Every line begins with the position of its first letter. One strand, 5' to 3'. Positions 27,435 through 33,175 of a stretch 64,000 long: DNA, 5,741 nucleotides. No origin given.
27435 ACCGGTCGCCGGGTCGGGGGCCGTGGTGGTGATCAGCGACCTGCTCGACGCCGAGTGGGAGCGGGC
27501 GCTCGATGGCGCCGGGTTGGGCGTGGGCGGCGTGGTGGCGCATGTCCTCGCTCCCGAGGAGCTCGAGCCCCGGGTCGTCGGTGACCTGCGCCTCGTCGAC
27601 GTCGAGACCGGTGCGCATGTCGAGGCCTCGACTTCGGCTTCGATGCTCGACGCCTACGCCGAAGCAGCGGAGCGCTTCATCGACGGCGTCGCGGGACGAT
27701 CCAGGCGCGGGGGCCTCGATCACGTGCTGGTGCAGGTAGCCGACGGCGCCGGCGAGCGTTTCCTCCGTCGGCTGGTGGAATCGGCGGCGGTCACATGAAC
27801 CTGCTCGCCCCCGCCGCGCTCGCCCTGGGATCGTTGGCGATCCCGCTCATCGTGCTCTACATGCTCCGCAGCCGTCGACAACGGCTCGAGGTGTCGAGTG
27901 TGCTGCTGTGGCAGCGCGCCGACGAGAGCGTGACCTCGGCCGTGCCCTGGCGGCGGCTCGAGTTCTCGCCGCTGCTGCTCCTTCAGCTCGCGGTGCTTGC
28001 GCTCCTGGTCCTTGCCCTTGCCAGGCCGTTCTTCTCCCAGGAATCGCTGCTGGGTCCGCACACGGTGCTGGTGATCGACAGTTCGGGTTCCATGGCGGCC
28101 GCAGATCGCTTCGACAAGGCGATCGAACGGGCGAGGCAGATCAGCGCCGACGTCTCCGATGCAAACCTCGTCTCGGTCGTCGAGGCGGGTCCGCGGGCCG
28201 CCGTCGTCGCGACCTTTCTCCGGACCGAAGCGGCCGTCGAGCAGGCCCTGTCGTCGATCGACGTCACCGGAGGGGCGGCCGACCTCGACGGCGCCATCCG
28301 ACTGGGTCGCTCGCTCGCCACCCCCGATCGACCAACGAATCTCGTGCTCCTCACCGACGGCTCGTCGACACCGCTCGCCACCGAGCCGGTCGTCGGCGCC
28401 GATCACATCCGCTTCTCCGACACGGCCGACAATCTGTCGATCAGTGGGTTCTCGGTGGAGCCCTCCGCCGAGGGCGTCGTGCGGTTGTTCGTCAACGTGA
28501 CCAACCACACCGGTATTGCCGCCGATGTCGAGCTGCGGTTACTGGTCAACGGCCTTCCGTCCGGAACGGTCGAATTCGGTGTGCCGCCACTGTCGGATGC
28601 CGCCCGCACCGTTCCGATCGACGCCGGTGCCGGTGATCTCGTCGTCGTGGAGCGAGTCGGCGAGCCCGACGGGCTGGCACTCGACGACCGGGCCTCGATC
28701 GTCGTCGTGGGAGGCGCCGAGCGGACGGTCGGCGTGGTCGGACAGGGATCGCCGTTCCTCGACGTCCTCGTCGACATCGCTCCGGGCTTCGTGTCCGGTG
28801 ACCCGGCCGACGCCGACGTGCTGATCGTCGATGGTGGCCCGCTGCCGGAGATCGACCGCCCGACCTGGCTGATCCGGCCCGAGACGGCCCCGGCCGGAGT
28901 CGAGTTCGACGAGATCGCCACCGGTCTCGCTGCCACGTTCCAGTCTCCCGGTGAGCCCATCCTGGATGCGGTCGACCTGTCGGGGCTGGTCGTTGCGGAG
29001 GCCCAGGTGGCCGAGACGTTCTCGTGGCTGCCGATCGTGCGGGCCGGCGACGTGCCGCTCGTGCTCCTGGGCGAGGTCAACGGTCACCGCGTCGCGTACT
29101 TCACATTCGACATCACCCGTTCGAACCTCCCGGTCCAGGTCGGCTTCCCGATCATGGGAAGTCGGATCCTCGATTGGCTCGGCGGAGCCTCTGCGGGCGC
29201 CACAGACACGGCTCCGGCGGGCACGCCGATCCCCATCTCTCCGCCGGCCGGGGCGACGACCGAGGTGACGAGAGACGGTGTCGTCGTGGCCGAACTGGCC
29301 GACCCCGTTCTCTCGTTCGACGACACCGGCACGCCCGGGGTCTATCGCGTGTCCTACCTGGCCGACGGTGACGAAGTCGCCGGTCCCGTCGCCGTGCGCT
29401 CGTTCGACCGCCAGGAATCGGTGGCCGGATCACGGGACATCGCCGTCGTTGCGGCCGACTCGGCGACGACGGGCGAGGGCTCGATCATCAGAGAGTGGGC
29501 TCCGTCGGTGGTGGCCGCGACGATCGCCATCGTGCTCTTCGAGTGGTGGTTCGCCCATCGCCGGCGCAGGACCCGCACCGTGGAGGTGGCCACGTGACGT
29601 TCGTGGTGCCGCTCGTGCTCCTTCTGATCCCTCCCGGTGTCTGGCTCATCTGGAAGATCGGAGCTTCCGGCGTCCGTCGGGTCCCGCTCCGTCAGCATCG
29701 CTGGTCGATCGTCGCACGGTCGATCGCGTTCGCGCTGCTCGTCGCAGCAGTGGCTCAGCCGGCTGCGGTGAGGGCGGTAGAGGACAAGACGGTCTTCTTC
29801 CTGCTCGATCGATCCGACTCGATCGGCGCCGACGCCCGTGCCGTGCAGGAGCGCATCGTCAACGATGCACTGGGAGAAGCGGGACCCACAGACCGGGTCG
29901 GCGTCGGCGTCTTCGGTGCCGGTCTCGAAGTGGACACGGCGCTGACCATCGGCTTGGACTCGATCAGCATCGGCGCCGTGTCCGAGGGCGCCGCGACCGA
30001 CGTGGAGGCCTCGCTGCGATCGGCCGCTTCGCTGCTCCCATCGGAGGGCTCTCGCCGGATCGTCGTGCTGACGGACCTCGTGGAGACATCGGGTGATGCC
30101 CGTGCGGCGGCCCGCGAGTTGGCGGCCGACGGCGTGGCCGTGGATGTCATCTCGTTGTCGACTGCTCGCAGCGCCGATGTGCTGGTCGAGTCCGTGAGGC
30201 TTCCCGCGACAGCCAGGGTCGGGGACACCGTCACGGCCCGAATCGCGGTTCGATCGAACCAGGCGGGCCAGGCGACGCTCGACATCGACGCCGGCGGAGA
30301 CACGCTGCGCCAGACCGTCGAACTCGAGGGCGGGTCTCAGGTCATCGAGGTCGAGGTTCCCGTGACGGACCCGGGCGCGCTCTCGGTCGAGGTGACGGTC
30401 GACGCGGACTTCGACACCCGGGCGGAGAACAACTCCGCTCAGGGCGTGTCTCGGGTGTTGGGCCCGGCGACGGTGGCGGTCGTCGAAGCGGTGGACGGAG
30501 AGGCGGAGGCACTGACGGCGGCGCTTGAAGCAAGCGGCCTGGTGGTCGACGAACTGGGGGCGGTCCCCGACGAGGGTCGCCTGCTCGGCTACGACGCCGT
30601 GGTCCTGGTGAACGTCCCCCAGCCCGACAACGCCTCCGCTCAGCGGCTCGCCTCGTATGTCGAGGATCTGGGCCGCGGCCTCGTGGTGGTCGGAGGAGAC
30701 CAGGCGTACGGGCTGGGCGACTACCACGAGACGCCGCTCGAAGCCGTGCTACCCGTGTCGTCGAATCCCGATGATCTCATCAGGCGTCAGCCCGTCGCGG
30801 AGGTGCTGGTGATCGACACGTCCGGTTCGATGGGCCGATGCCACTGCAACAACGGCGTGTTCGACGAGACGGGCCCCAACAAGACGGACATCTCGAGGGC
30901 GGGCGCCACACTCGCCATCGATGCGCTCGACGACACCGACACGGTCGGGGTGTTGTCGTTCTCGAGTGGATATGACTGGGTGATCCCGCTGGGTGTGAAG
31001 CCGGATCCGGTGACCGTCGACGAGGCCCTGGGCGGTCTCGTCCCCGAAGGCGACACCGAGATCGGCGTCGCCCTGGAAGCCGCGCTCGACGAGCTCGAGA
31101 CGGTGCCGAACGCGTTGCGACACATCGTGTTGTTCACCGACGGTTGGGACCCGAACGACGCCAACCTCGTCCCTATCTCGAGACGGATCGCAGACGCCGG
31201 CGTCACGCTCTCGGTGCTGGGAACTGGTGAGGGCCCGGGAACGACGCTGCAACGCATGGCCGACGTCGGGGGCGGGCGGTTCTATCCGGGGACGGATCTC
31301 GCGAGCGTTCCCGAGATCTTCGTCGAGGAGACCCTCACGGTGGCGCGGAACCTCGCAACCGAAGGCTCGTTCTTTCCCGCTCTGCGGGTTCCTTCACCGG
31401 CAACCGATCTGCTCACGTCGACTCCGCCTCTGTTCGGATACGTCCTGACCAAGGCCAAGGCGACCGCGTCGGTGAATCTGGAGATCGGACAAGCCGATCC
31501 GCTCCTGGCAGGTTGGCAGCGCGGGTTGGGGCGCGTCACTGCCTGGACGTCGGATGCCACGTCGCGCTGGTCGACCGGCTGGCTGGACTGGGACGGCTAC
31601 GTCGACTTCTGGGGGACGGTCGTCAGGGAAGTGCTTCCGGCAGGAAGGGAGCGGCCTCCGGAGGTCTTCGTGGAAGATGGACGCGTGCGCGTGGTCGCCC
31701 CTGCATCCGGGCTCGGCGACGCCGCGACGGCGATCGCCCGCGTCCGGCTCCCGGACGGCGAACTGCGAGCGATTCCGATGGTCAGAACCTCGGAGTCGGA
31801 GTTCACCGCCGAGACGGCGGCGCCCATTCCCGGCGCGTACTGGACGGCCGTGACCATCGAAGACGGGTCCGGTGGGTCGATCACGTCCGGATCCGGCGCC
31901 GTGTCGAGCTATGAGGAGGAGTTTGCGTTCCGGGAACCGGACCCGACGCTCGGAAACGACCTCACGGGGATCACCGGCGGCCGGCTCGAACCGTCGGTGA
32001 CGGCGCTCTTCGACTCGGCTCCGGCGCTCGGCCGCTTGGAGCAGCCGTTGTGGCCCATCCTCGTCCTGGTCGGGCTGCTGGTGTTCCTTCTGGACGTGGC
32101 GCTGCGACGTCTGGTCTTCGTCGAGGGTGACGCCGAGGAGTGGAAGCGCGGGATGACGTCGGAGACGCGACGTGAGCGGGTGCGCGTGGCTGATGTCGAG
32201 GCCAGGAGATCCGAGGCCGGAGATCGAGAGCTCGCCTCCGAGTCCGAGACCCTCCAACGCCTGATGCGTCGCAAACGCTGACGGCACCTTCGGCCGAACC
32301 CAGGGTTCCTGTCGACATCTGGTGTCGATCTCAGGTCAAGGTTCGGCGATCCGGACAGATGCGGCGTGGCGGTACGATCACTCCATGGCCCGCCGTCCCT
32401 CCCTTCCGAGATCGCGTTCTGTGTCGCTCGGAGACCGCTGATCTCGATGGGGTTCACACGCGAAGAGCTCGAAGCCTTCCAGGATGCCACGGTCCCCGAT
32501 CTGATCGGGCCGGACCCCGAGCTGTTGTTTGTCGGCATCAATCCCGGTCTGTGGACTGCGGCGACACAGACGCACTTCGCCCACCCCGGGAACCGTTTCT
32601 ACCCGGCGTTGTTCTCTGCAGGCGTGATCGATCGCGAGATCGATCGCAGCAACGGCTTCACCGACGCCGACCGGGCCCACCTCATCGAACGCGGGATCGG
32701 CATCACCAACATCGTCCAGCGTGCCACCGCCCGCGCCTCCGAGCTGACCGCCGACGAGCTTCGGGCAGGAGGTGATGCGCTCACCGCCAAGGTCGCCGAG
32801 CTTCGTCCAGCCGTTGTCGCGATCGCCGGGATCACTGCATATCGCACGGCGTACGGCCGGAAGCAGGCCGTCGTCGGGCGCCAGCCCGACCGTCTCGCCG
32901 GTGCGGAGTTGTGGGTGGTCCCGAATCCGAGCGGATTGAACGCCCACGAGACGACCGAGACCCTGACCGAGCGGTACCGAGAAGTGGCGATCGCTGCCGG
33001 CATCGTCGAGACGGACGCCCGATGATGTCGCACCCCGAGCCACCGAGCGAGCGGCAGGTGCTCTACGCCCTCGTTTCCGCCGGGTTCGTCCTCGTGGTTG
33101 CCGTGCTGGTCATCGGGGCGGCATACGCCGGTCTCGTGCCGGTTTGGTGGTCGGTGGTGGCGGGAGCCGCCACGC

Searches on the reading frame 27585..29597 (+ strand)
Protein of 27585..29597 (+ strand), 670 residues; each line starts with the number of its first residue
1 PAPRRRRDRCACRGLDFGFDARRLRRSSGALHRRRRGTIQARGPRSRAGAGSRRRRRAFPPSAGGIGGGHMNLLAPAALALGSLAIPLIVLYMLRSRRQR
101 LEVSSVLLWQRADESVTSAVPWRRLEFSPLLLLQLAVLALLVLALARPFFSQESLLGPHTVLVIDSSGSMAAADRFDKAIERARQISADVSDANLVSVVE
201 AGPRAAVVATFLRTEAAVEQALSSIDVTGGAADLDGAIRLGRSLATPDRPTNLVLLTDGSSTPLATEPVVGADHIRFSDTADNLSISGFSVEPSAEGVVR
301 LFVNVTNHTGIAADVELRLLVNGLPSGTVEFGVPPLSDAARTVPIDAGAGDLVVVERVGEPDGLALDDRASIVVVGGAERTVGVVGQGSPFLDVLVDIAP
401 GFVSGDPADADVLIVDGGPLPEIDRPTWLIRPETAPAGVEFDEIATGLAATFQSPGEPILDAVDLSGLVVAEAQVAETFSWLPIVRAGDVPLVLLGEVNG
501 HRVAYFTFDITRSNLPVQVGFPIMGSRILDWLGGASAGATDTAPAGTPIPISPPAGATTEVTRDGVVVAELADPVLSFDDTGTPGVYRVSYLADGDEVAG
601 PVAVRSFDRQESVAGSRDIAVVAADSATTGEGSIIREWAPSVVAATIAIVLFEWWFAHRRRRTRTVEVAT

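Call 22: search_protein_families(library=pfam, proteins=[window:27585-29597:+], max_evalue=0.01)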
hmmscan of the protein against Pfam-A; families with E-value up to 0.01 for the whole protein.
window:27585-29597:+ (670 aa): 3 families
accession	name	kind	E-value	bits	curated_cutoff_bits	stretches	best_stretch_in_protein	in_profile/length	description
PF13519.12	VWA_2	-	1.3e-12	48.7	27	1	160-259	1-106/107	von Willebrand factor type A domain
PF07584.16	BatA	-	9e-12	45.7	25.9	1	71-148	1-77/77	Aerotolerance regulator N-terminal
PF00092.34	VWA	-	8.1e-05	23.4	23.8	1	161-263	3-117/174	von Willebrand factor type A domain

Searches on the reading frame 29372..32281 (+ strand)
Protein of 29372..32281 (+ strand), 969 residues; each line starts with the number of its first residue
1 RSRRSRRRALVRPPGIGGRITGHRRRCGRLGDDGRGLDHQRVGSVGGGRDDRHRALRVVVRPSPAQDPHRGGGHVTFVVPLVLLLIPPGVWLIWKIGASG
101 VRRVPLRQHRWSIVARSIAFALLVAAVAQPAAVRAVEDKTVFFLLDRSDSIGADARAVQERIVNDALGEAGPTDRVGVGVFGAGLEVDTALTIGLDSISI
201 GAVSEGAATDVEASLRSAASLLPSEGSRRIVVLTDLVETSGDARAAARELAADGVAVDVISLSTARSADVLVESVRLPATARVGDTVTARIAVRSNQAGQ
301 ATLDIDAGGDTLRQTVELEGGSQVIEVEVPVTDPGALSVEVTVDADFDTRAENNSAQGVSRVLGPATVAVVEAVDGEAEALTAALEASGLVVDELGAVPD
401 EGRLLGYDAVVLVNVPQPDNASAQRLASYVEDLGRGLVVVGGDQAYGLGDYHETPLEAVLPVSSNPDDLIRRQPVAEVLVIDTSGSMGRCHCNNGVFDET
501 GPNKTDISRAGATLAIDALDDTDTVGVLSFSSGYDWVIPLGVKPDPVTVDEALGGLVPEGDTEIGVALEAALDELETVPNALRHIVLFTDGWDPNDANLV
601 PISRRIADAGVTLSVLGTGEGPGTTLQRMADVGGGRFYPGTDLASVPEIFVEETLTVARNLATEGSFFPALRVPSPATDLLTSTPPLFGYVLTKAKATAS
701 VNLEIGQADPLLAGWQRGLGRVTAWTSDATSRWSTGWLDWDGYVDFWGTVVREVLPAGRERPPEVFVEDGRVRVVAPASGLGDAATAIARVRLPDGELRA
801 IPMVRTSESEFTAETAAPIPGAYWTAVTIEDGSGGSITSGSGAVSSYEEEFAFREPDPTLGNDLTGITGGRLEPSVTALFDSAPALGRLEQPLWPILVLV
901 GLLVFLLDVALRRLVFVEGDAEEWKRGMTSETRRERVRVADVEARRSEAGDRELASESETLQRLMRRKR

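Call 22: search_protein_families(library=pfam, proteins=[window:29372-32281:+], max_evalue=0.01)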
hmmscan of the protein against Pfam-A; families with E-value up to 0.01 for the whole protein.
window:29372-32281:+ (969 aa): 3 families
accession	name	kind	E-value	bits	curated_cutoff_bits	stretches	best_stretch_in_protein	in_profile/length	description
PF13519.12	VWA_2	-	1.7e-24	86.9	27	2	478-591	2-106/107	von Willebrand factor type A domain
PF00092.34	VWA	-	6.4e-17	62.7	23.8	1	478-650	3-172/174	von Willebrand factor type A domain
PF07090.17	GATase1_like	-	1.2e-10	41.8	27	1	679-751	167-242/247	Putative glutamine amidotransferase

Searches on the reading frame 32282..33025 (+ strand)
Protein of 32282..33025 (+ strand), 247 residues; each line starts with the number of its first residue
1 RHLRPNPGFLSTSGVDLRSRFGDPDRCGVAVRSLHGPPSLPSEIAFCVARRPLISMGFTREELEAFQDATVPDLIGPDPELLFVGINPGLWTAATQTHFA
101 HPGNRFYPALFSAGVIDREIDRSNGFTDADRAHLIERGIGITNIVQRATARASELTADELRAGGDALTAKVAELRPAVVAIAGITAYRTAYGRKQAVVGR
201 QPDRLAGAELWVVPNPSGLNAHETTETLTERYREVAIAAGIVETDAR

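Call 22: search_protein_families(library=pfam, proteins=[window:32282-33025:+], max_evalue=0.01)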
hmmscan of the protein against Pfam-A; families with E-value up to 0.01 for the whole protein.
window:32282-33025:+ (247 aa): 1 family
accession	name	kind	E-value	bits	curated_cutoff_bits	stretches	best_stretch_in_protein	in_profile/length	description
PF03167.25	UDG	-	1.1e-20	74.5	24.3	1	73-227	2-129/141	Uracil DNA glycosylase superfamily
